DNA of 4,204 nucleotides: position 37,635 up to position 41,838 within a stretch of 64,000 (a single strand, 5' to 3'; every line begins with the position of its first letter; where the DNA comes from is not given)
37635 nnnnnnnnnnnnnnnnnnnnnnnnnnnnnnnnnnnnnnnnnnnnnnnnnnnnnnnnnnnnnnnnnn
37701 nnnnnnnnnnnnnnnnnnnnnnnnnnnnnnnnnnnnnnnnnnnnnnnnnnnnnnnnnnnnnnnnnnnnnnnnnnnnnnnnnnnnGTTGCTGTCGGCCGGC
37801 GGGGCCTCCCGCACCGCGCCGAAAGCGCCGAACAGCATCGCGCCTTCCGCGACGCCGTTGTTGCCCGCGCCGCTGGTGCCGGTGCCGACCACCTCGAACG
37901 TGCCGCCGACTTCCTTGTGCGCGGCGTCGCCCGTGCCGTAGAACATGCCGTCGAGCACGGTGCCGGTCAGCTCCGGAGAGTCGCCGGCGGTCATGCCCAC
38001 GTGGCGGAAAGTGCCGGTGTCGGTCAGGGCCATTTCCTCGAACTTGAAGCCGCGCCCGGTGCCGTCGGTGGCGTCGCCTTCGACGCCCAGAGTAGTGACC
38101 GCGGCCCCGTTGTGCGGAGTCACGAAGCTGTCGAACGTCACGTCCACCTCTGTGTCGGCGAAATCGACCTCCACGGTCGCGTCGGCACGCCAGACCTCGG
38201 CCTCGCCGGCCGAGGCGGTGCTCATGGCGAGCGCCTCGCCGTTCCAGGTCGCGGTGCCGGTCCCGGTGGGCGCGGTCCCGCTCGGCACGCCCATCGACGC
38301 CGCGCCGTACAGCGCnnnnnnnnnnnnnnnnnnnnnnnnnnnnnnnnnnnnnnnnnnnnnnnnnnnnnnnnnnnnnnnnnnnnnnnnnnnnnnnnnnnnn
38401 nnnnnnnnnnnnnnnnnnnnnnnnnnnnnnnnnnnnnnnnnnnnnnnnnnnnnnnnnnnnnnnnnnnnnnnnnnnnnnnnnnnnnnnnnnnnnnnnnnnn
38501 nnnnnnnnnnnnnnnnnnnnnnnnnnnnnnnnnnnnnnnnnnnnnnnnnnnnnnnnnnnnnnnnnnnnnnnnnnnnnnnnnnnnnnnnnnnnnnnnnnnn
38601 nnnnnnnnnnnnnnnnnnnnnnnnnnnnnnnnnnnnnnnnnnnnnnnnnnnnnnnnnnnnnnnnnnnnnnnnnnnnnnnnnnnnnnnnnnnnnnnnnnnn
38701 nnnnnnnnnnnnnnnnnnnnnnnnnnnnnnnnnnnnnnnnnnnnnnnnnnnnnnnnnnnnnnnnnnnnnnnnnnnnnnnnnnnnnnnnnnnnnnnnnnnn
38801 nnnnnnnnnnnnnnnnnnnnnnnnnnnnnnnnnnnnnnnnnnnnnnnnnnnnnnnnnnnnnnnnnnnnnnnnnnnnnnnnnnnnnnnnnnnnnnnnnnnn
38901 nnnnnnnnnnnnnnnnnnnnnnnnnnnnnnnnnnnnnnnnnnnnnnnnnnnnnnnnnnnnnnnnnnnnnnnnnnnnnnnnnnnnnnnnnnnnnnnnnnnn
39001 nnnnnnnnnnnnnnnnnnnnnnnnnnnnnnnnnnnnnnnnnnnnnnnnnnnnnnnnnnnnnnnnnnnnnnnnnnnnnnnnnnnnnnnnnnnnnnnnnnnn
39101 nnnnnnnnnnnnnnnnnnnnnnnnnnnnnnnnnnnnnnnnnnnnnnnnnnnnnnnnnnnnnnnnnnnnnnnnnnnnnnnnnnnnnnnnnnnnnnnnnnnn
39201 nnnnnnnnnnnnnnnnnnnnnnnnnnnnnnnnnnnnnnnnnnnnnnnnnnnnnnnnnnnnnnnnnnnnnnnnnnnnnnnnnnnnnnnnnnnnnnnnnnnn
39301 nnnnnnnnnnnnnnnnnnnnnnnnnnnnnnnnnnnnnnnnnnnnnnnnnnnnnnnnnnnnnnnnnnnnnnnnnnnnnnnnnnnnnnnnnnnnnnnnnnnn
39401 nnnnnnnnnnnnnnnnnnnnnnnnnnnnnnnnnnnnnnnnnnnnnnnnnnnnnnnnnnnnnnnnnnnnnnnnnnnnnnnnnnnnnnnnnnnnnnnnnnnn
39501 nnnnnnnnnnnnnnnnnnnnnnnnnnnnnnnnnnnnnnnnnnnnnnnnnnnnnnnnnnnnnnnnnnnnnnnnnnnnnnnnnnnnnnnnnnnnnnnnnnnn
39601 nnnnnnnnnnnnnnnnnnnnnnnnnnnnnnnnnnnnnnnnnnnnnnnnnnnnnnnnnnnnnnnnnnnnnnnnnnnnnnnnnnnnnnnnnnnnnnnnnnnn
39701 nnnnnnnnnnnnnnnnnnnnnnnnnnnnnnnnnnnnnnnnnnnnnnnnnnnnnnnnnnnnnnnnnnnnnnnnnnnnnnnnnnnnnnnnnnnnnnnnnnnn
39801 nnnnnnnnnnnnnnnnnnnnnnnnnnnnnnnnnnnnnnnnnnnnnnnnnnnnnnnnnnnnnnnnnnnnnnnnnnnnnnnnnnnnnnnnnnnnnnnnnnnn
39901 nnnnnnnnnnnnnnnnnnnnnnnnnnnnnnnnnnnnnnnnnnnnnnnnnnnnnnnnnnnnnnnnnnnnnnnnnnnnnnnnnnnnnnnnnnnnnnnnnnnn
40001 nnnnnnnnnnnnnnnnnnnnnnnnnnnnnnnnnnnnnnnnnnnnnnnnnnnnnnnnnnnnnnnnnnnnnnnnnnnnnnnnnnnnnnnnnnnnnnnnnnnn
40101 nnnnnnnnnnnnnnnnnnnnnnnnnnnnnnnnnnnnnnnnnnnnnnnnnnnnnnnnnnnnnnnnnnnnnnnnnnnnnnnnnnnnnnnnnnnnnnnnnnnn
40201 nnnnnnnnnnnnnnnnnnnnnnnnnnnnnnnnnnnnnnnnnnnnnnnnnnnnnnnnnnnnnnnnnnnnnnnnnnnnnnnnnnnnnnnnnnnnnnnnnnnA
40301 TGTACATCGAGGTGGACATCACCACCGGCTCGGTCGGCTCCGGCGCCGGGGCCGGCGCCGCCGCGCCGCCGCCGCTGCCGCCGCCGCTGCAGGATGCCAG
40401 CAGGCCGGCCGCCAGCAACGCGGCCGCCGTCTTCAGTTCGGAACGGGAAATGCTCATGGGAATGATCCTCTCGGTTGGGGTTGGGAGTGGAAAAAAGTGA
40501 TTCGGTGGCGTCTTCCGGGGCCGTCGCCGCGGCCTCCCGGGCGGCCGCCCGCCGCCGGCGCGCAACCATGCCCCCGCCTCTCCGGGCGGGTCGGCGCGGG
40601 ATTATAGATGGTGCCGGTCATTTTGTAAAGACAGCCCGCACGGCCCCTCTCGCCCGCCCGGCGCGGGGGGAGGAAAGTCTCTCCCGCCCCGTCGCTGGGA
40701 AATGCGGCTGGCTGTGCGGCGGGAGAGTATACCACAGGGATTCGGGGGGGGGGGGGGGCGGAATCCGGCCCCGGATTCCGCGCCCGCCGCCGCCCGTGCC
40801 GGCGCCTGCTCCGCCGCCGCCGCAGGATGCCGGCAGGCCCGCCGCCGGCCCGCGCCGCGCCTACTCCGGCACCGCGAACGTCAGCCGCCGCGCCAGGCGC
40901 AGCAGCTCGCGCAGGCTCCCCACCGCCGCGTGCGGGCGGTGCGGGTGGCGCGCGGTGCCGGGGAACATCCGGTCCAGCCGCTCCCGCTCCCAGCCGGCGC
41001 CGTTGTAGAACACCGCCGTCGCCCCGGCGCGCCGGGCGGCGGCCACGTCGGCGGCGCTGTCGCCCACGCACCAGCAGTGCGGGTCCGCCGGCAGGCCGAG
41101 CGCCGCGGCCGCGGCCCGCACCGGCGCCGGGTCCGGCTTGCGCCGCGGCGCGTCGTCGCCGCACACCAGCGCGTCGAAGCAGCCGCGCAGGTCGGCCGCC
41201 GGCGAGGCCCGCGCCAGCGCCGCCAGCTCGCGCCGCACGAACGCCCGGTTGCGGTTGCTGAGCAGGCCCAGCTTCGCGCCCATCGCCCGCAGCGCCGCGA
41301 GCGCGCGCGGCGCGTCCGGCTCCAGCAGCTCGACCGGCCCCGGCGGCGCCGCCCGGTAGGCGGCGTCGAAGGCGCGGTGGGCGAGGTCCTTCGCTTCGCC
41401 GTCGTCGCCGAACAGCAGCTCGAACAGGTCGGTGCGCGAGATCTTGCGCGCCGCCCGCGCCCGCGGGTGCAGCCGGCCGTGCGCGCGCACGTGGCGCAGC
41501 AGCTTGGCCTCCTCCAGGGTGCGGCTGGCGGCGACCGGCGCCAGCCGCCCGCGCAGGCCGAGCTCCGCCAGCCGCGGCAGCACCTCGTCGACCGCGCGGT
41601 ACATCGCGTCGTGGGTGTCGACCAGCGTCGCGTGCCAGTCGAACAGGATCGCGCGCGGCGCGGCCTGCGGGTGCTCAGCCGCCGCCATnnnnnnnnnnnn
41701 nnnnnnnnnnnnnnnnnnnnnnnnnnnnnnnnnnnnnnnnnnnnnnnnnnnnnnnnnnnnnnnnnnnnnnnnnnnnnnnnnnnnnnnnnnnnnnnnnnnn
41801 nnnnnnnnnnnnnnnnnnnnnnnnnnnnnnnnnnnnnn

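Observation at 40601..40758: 15-nt poly-G tract upstream of a near-consensus promoter of the surface lipoprotein, a phase-variation candidate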

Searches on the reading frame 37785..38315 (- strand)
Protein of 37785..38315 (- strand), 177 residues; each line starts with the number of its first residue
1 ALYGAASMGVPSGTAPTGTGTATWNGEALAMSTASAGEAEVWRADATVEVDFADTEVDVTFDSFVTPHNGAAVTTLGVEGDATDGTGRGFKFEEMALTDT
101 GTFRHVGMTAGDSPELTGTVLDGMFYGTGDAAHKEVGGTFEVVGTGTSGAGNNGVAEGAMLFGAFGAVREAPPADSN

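Call 70: search_protein_families(library=pfam, proteins=[window:37785-38315:-], max_evalue=10)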
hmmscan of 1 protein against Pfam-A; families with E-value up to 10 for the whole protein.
seq(177 aa): 2 families
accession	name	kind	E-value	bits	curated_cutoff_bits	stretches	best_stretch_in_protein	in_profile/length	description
PF01298.24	TbpB_B_D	-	0.011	16.7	26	1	19-169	4-126/126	C-lobe and N-lobe beta barrels of Tf-binding protein B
PF02154.20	FliM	-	0.17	12.2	27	1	39-85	128-174/192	Flagellar motor switch protein FliM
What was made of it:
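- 37782..40457 (-): Lipoprotein gene, 891 aa, signal peptide with lipobox LLASC. The C-terminal 177 aa give a weak, full-length TbpB_B_D match (E = 0.011, below cut-off; call 70).
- On Slam-dependent surface lipoprotein (TbpB/HpuA/fHbp type): The last 177 aa match PF01298 over the whole profile, but only at E = 0.011 (16.7 bits against a cut-off of 26; call 70).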

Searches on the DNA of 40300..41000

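Call 33: search_rna_families(source=window, start=40300, end=41000, threshold=evalue, max_evalue=1)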
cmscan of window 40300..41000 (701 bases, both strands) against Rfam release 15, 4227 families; matches with E-value up to 1: 1.
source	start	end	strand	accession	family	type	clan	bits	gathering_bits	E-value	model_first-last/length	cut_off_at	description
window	40510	40537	+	RF01330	CRISPR-DR16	Gene; CRISPR;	-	16.7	35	0.86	1-37/37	no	CRISPR RNA direct repeat element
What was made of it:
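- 40458..40600 (-): 5' leader downstream of P1, with Shine-Dalgarno GAGAGGA at 40472-40466. No Rfam family matches it (call 33).
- Tried and rejected: Rfam gives only a chance CRISPR-repeat match at E = 0.86 (call 33).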

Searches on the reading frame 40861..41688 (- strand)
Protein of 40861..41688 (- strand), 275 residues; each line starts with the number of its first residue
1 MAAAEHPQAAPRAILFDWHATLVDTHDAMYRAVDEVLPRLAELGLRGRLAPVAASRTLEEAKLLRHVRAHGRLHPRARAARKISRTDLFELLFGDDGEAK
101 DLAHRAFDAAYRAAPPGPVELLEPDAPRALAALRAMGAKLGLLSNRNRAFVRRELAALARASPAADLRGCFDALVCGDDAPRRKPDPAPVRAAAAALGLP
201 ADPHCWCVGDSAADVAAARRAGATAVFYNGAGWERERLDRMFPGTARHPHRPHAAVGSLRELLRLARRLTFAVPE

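Call 8: search_protein_families(library=pfam, proteins=[window:40861-41688:-], max_evalue=0.01)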
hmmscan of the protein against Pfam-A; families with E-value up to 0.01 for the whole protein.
window:40861-41688:- (275 aa): 4 families
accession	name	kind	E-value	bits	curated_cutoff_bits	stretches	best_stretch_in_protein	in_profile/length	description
PF00702.32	Hydrolase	-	6.6e-24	85.8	26.4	1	12-222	2-191/191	haloacid dehalogenase-like hydrolase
PF13419.12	HAD_2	-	2.7e-17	63.9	23.8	1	14-226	1-176/178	Haloacid dehalogenase-like hydrolase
PF13242.12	Hydrolase_like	-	2.2e-09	37.5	22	1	182-262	2-75/75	HAD-hyrolase-like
PF12710.13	HAD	-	6e-07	30.5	27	1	14-219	1-189/189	haloacid dehalogenase-like hydrolase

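Call 13: find_encoding_contigs(protein=window:40861-41688:-, flank=6000, max_places=10)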
Protein window:40861-41688:- (275 aa): no gene with exactly this product is on record in the collection.

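Call 59: search_protein_families(library=ncbifam, proteins=[window:40864-41688:-], max_evalue=0.01)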
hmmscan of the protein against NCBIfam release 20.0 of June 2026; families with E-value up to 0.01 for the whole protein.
window:40864-41688:- (275 aa): 28 families (the best 25 are shown)
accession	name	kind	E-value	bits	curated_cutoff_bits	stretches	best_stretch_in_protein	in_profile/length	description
TIGR01449.2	PGP_bact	equivalog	1.5e-22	80.2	180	1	14-227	1-183/213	phosphoglycolate phosphatase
NF009695.0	PRK13222.1-2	equivalog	2.2e-16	60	225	1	103-226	77-191/226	phosphoglycolate phosphatase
NF009694.0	PRK13222.1-1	equivalog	9.5e-14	51.3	415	1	12-226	8-208/252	phosphoglycolate phosphatase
NF009697.0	PRK13222.1-4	equivalog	1.2e-13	51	327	1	103-226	77-191/232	phosphoglycolate phosphatase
TIGR02253.1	CTE7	subfamily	3.3e-13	49.9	169.75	1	12-262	3-220/221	TIGR02253 family HAD-type hydrolase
TIGR01428.1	HAD_type_II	equivalog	3.4e-13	50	125.4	1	124-228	94-190/197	haloacid dehalogenase type II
NF009804.0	PRK13288.1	equivalog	1.9e-10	40.6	218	1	129-227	90-180/215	pyrophosphatase PpaX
NF009698.0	PRK13223.1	equivalog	2.5e-10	40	466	1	7-226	9-198/272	phosphoglycolate phosphatase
NF009700.0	PRK13226.1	equivalog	5e-10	39.5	342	1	168-226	135-192/229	phosphoglycolate phosphatase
TIGR01509.1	HAD-SF-IA-v3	subfamily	7.3e-10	39.2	29.4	1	162-227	91-153/154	HAD-IA family hydrolase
TIGR03351.1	PhnX-like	hypoth_equivalog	1.4e-09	38.3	218.9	1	89-227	52-188/220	phosphonatase-like hydrolase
TIGR01454.1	AHBA_synth_RP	hypoth_equivalog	2e-08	34.2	246.65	1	119-226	74-172/205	AHBA synthesis associated protein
TIGR01549.1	HAD-SF-IA-v1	subfamily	2.2e-08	34.6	23.3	1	137-222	76-149/149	HAD-IA family hydrolase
TIGR01422.2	phosphonatase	equivalog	8.9e-08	31.7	220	1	124-226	101-197/251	phosphonoacetaldehyde hydrolase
TIGR01662.1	HAD-SF-IIIA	subfamily_domain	3.8e-07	30.3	44.6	1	122-227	26-137/141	HAD-IIIA family hydrolase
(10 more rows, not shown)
